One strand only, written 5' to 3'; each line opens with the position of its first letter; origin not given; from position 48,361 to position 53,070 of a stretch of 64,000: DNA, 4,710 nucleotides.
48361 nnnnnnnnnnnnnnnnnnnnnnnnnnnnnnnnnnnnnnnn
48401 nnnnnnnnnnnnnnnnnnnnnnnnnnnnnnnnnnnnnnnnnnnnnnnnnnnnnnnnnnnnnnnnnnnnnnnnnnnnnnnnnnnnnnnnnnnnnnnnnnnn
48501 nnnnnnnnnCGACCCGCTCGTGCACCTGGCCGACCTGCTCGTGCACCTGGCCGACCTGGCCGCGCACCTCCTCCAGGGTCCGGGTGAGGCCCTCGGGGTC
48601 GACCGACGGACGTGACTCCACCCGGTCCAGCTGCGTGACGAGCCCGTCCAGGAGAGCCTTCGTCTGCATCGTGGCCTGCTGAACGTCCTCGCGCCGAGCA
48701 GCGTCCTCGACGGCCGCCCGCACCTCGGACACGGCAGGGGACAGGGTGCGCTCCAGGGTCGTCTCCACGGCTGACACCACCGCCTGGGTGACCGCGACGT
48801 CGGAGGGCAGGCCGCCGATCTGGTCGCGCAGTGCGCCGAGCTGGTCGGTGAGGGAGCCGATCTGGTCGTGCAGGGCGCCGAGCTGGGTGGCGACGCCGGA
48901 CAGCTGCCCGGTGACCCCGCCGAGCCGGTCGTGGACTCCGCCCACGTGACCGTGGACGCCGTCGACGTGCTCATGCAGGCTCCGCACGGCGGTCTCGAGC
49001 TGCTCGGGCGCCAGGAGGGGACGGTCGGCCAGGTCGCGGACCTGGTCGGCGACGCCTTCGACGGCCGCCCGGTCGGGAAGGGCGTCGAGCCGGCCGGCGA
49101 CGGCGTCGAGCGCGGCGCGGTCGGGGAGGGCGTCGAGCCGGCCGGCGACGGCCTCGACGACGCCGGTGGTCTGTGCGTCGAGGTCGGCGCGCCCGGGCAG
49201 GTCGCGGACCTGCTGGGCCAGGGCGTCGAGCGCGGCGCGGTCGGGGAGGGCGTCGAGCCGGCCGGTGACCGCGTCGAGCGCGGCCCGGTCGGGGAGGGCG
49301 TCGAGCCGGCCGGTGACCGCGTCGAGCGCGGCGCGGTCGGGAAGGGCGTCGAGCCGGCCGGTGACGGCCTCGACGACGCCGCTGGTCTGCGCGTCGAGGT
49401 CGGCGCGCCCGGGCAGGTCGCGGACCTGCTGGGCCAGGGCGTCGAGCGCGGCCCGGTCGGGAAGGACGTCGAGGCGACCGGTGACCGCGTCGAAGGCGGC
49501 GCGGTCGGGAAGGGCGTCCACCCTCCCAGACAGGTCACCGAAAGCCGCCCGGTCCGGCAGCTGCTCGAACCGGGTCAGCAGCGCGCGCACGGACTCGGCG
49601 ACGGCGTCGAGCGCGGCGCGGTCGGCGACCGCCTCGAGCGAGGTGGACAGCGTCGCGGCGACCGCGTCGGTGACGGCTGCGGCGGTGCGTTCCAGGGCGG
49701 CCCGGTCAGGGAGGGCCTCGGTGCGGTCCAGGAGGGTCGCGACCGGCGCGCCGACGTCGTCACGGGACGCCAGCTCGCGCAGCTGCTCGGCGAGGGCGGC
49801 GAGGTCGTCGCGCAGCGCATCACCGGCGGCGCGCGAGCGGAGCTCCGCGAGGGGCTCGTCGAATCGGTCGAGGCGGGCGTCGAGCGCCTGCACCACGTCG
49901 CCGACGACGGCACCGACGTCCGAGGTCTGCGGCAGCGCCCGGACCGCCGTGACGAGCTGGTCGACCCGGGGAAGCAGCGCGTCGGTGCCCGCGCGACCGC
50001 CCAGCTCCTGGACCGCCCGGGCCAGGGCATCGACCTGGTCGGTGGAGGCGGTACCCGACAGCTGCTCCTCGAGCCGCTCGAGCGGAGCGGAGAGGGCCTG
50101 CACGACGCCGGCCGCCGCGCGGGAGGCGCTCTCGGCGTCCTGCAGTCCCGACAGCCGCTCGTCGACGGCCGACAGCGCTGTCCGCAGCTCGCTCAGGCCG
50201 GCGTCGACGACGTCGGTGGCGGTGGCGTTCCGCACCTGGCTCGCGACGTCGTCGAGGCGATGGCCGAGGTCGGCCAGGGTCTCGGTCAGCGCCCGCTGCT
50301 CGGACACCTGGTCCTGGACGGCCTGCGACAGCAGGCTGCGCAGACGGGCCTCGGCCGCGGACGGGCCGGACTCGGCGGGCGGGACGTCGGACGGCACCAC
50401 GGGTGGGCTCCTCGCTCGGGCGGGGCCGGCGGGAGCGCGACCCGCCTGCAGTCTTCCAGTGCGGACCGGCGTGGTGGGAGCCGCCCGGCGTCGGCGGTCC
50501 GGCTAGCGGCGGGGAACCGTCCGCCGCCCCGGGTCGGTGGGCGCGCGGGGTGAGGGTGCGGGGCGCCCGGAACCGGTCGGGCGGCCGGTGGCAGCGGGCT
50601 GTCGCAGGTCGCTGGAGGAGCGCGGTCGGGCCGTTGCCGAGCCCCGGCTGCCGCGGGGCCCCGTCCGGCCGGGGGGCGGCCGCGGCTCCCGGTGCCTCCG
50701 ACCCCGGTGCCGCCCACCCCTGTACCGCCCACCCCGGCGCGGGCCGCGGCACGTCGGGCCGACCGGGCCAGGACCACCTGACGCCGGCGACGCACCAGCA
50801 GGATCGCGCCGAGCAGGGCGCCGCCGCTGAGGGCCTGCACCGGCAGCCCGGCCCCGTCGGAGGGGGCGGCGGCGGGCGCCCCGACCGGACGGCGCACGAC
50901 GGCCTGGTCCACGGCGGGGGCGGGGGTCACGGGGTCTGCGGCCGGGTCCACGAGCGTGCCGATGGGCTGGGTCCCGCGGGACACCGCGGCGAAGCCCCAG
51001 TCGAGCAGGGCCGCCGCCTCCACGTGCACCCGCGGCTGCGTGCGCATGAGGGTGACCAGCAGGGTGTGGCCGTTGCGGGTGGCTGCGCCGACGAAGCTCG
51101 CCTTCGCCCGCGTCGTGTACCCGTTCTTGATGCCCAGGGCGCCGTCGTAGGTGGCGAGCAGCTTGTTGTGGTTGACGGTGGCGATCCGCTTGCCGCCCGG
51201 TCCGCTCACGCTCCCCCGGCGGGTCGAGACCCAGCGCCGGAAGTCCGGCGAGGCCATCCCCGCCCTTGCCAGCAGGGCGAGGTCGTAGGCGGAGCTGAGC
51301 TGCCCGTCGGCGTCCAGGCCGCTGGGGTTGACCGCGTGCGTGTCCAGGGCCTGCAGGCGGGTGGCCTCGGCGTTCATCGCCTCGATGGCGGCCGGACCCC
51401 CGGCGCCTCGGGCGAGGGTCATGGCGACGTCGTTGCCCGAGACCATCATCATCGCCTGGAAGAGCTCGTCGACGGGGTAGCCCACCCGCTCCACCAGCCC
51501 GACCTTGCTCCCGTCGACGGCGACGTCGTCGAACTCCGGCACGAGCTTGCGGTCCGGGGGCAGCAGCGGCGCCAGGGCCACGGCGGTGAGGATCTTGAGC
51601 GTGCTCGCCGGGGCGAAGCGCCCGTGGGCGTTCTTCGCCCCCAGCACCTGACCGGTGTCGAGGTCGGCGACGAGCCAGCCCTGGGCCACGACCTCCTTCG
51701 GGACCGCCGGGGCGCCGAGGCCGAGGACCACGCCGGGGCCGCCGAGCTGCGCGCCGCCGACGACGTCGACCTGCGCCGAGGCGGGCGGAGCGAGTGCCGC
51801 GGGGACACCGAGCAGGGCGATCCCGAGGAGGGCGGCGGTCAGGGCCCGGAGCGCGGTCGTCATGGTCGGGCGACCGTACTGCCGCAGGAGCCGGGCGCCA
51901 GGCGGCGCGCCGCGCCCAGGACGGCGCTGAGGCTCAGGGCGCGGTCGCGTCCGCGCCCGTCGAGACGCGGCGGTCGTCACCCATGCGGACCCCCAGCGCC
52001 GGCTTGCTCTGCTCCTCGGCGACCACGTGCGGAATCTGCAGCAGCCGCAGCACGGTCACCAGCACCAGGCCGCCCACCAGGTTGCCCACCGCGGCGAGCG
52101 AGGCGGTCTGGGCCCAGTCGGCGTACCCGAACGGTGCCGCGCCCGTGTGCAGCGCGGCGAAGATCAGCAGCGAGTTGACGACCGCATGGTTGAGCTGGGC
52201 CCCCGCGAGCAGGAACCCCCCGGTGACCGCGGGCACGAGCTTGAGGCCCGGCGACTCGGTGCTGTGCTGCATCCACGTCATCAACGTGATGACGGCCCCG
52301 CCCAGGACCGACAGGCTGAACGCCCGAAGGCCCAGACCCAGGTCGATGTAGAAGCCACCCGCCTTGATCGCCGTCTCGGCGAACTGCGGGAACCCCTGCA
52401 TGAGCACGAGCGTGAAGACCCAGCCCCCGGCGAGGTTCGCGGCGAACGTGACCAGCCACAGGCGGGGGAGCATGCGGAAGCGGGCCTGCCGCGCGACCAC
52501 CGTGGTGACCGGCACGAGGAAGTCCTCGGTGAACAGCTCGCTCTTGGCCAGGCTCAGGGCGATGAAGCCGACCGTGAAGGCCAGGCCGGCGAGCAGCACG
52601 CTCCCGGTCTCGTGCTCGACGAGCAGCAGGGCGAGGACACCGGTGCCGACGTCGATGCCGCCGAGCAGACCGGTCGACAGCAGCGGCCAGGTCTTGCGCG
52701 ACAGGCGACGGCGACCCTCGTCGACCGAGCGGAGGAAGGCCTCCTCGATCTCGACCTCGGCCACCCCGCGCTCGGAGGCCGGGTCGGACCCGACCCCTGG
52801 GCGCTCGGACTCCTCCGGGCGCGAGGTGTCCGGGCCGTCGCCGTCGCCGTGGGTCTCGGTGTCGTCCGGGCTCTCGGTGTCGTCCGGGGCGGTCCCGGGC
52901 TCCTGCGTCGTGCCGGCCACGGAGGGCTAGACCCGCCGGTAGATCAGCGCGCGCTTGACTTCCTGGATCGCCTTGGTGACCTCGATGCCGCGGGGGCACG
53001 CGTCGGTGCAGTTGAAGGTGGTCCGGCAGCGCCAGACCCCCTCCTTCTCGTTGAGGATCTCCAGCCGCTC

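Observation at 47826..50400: Large protein built almost entirely of nested tandem repeats, family not recognised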

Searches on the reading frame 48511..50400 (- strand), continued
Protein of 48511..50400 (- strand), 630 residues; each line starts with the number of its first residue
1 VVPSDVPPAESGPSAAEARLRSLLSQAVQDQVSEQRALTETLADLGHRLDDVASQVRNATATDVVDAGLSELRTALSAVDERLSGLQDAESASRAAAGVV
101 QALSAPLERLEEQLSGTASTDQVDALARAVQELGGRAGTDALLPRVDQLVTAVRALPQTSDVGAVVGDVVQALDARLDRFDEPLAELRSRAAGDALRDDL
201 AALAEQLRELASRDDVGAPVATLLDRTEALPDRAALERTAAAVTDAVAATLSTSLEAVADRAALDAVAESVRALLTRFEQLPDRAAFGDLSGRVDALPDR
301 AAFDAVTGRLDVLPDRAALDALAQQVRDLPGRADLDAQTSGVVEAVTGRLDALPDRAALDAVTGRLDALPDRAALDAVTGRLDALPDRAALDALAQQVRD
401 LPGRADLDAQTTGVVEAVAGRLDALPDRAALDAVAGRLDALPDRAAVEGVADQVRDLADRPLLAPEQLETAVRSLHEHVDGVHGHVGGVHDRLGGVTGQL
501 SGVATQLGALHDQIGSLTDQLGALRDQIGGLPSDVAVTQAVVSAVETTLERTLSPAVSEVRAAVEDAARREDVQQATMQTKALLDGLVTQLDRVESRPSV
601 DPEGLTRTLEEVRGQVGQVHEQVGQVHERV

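Call 85: list_cluster_members(proteins=[P0020, P0067, P0016, P0079, P0049, P0076, P0134, P0068, P0093, P0095])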
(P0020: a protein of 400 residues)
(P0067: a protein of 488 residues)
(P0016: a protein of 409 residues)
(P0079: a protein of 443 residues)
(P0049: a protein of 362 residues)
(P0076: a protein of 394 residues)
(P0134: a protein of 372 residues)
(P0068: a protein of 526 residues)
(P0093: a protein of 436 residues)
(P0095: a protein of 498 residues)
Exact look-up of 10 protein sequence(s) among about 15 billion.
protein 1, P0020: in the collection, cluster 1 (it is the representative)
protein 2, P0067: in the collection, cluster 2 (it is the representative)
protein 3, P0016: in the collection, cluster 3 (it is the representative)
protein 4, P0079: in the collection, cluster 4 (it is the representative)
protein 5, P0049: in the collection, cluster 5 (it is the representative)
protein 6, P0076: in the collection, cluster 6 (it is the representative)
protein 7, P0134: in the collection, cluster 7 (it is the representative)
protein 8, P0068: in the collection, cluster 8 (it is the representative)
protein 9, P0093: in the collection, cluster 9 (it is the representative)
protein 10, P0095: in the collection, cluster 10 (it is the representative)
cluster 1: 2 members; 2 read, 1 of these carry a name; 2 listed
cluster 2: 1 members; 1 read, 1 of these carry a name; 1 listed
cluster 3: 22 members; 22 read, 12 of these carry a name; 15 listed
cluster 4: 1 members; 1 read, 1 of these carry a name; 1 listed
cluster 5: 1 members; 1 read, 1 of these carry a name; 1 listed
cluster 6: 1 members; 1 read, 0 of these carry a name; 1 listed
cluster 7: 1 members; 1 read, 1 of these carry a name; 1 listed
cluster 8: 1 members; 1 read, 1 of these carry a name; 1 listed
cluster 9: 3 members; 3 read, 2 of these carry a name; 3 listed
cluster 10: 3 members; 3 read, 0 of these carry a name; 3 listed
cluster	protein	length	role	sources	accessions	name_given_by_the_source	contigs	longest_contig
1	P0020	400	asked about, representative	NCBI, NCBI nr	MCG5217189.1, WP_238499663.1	hypothetical protein [Streptosporangium sp. KLBMP 9127]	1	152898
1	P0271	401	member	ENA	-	-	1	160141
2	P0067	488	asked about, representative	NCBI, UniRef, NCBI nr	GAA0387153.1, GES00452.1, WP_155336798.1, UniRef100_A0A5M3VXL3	hypothetical protein Acor_25160 [Acrocarpospora corrugata] | Uncharacterized protein n=1 Tax=Acrocarpospora corrugata TaxID=35763 ... | hypothetical protein [Acrocarpospora corrugata]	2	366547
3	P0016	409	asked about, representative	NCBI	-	-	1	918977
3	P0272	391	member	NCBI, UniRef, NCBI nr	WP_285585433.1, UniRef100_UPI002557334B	hypothetical protein [Herbidospora sp. NBRC 101105] | hypothetical protein n=1 Tax=Herbidospora sp. NBRC 101105 TaxID=3032195 ...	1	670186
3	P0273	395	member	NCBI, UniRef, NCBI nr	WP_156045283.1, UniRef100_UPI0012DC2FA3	hypothetical protein [Herbidospora cretacea] | hypothetical protein n=1 Tax=Herbidospora cretacea TaxID=28444 RepID=UPI0012DC2FA3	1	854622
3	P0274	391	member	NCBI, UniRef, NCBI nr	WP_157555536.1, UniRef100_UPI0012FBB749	hypothetical protein [Herbidospora yilanensis] | hypothetical protein n=1 Tax=Herbidospora yilanensis TaxID=354426 RepID=UPI0012FBB749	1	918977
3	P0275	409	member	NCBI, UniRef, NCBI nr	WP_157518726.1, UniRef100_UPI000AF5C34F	hypothetical protein [Herbidospora mongoliensis] | hypothetical protein n=1 Tax=Herbidospora mongoliensis TaxID=688067 RepID=UPI000AF5C34F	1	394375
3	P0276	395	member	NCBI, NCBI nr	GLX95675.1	hypothetical protein Hesp01_36250 [Herbidospora sp. NBRC 101105]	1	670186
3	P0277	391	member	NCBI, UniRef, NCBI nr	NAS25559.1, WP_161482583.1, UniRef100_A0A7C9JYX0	hypothetical protein GT755_28230 [Herbidospora sp. NEAU-GS84] | Chromosome partition protein Smc n=1 Tax=Herbidospora solisilvae TaxID=2696284 ... | hypothetical protein [Herbidospora solisilvae]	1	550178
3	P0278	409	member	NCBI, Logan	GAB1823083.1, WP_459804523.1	coiled-coil domain-containing protein [Herbidospora sp. RD11066]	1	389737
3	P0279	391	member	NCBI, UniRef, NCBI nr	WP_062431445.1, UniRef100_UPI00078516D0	hypothetical protein [Herbidospora daliensis] | hypothetical protein n=1 Tax=Herbidospora daliensis TaxID=295585 RepID=UPI00078516D0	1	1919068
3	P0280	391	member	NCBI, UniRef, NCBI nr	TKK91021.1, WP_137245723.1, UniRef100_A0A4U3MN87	hypothetical protein FDA94_04520 [Herbidospora galbida] | Chromosome partition protein Smc n=1 Tax=Herbidospora galbida TaxID=2575442 ... | hypothetical protein [Herbidospora galbida]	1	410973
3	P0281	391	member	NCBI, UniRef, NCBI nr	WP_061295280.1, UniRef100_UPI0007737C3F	hypothetical protein [Herbidospora cretacea] | hypothetical protein n=1 Tax=Herbidospora cretacea TaxID=28444 RepID=UPI0007737C3F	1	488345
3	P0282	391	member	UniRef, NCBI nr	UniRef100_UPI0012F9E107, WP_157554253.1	hypothetical protein n=1 Tax=Herbidospora sakaeratensis TaxID=564415 RepID=UPI0012F9E107 | hypothetical protein [Herbidospora sakaeratensis]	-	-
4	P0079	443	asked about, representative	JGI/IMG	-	chromosome segregation ATPase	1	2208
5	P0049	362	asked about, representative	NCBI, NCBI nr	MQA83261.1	MAG: hypothetical protein GEV03_01175 [Streptosporangiales bacterium] | hypothetical protein [Streptosporangiales bacterium]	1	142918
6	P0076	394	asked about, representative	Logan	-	-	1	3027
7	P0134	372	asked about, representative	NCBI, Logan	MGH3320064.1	MAG: hypothetical protein ACRDN9_07770 [Streptosporangiaceae bacterium]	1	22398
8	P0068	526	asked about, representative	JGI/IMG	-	ABC-type transporter Mla subunit MlaD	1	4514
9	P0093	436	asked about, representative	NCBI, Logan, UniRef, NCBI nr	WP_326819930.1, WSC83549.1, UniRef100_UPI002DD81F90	hypothetical protein [Streptosporangium sp. NBC_01756] | hypothetical protein n=1 Tax=Streptosporangium sp. NBC_01756 TaxID=2975950 ...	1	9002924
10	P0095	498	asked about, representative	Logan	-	-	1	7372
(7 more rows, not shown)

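Call 86: find_encoding_contigs(protein=P0093, flank=7000, max_places=1)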
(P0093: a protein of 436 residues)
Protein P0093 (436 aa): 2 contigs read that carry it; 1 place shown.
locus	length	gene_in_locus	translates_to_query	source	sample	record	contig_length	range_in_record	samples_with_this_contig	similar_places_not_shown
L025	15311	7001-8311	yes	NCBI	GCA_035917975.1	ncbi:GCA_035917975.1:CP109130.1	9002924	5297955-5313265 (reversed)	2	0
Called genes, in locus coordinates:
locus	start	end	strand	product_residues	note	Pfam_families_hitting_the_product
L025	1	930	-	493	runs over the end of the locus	PF00478:IMPDH, PF03060:NMO (faint), PF00571:CBS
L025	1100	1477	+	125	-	PF17252:DUF5319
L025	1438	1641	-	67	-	-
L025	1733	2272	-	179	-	PF07638:Sigma70_ECF (weak), PF04542:Sigma70_r2, PF08281:Sigma70_r4_2, PF04545:Sigma70_r4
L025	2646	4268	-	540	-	PF00118:Cpn60_TCP1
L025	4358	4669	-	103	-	PF00166:Cpn10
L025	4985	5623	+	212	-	PF05685:Uma2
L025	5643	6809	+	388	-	PF09445:Methyltransf_15 (weak), PF13649:Methyltransf_25, PF18096:Thump_like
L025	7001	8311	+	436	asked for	PF01442:Apolipoprotein (faint), PF04513:Baculo_PEP_C (faint), PF07889:DUF1664 (faint), PF10805:DUF2730 (faint), PF05531:NPV_P10 (faint)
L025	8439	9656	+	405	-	PF03403:PAF-AH_p_II (weak), PF12740:PETase (faint)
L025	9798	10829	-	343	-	PF00814:TsaD, PF22521:HypF_C_2 (weak)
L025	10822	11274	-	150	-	PF13673:Acetyltransf_10, PF00583:Acetyltransf_1, PF13508:Acetyltransf_7, PF08445:FR47 (weak)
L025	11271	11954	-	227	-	PF00814:TsaD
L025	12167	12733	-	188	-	PF04203:Sortase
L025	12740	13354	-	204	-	-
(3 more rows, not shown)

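Call 87: find_encoding_contigs(protein=P0016, flank=5000, max_places=1)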
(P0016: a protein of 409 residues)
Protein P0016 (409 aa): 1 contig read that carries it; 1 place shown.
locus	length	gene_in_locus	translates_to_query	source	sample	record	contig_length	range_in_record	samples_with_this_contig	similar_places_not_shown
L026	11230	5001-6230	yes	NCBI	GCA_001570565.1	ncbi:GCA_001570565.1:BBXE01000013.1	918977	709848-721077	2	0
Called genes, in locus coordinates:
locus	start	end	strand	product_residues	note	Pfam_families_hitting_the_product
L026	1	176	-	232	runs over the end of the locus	PF07638:Sigma70_ECF (faint), PF04542:Sigma70_r2, PF08281:Sigma70_r4_2, PF04545:Sigma70_r4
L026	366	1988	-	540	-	PF00118:Cpn60_TCP1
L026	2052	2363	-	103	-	PF00166:Cpn10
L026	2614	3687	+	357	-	PF00657:Lipase_GDSL, PF13472:Lipase_GDSL_2, PF14200:RicinB_lectin_2, PF00652:Ricin_B_lectin, PF14200:RicinB_lectin_2 (weak)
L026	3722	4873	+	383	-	PF09445:Methyltransf_15 (weak), PF13649:Methyltransf_25 (weak), PF18096:Thump_like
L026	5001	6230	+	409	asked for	PF07889:DUF1664 (faint), PF23991:DUF7310 (faint), PF04108:ATG17_like (faint), PF05531:NPV_P10 (faint), PF10805:DUF2730 (faint), PF24161:CCDC39 (weak), PF00261:Tropomyosin (weak), PF01442:Apolipoprotein (weak), +3 more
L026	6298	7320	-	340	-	PF00814:TsaD, PF22521:HypF_C_2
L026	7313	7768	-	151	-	PF13302:Acetyltransf_3 (weak), PF13527:Acetyltransf_9 (faint), PF13673:Acetyltransf_10, PF24553:Rv0428c_C (weak), PF00583:Acetyltransf_1, PF13420:Acetyltransf_4 (weak), PF13508:Acetyltransf_7, PF08445:FR47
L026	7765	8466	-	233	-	PF00814:TsaD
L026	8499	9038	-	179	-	PF04203:Sortase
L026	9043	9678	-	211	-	-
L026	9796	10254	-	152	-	PF02367:TsaE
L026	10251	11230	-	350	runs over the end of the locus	PF12146:Hydrolase_4, PF00561:Abhydrolase_1, PF12697:Abhydrolase_6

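Call 88: find_encoding_contigs(protein=P0067, flank=5000, max_places=1)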
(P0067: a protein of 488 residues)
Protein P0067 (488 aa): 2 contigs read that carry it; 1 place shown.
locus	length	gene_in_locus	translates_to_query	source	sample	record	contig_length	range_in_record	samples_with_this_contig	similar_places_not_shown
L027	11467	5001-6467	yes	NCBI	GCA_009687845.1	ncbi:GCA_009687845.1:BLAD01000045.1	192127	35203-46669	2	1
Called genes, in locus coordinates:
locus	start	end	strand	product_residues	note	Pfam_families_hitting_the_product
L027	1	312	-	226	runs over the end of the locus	PF07638:Sigma70_ECF (faint), PF04542:Sigma70_r2, PF04545:Sigma70_r4, PF08281:Sigma70_r4_2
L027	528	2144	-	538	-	PF00118:Cpn60_TCP1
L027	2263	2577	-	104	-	PF00166:Cpn10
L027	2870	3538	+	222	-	PF05685:Uma2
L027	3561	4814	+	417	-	PF13649:Methyltransf_25 (weak), PF18096:Thump_like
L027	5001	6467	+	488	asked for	PF01442:Apolipoprotein (faint), PF04108:ATG17_like (faint), PF05531:NPV_P10 (faint), PF10805:DUF2730 (faint), PF14712:Snapin_Pallidin (faint), PF23991:DUF7310 (faint), PF07889:DUF1664 (faint), PF04513:Baculo_PEP_C (faint)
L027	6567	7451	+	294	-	PF00005:ABC_tran, PF13304:AAA_21 (faint)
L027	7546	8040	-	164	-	-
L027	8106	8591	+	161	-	PF07730:HisKA_3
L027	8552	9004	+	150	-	PF13581:HATPase_c_2 (faint), PF02518:HATPase_c (faint)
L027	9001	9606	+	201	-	PF00072:Response_reg, PF00196:GerE, PF04545:Sigma70_r4 (weak), PF08281:Sigma70_r4_2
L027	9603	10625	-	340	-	PF00814:TsaD, PF22521:HypF_C_2 (weak)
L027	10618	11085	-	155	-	PF13420:Acetyltransf_4, PF13527:Acetyltransf_9 (faint), PF13673:Acetyltransf_10, PF24553:Rv0428c_C (weak), PF00583:Acetyltransf_1, PF13508:Acetyltransf_7, PF08445:FR47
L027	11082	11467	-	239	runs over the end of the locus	PF00814:TsaD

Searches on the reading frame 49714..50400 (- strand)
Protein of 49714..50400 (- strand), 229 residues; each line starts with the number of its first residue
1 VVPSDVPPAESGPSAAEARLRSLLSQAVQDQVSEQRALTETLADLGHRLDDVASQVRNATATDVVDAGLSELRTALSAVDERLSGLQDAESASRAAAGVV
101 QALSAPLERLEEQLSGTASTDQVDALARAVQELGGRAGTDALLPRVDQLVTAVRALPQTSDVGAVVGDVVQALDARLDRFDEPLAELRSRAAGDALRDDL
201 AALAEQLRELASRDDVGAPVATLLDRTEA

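Call 15: find_homologous_proteins(query=window:49714-50400:-, max_evalue=0.01)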
Query seq(229 aa): 8000 candidates shared short words with the query, none scored E <= 0.01.

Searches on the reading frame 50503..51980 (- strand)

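Call 69: search_protein_families(library=pfam, proteins=[window:50503-51980:-], max_evalue=0.001)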
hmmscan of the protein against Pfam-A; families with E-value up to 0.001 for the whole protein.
window:50503-51980:- (492 aa): 3 families
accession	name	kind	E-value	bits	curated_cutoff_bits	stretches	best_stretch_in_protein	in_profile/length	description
PF00768.25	Peptidase_S11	-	3.2e-34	118.9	27.6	1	94-312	7-235/239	D-alanyl-D-alanine carboxypeptidase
PF02113.21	Peptidase_S13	-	1.2e-05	24.7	22.8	1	100-137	19-56/444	D-Ala-D-Ala carboxypeptidase 3 (S13) family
PF13354.11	Beta-lactamase2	-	8.2e-05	22.5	22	1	101-235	1-140/214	Beta-lactamase enzyme family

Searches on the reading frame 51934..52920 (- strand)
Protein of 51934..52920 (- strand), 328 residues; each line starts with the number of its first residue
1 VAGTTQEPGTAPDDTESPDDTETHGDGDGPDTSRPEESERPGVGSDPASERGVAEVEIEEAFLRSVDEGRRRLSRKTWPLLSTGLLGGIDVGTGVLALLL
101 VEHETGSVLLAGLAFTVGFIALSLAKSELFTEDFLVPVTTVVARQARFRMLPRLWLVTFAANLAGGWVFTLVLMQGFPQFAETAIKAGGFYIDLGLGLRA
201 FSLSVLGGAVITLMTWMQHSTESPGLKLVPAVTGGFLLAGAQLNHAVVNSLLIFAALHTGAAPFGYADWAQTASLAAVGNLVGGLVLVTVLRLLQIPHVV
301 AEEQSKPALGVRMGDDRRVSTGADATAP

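Call 69: search_protein_families(library=pfam, proteins=[window:51934-52920:-], max_evalue=0.001)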
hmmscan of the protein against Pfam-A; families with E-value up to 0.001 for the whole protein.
window:51934-52920:- (328 aa): 1 family
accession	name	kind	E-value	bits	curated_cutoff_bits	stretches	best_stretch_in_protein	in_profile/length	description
PF01226.23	Form_Nir_trans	-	7.9e-37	127.3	34.6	1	61-292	2-238/240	Formate/nitrite transporter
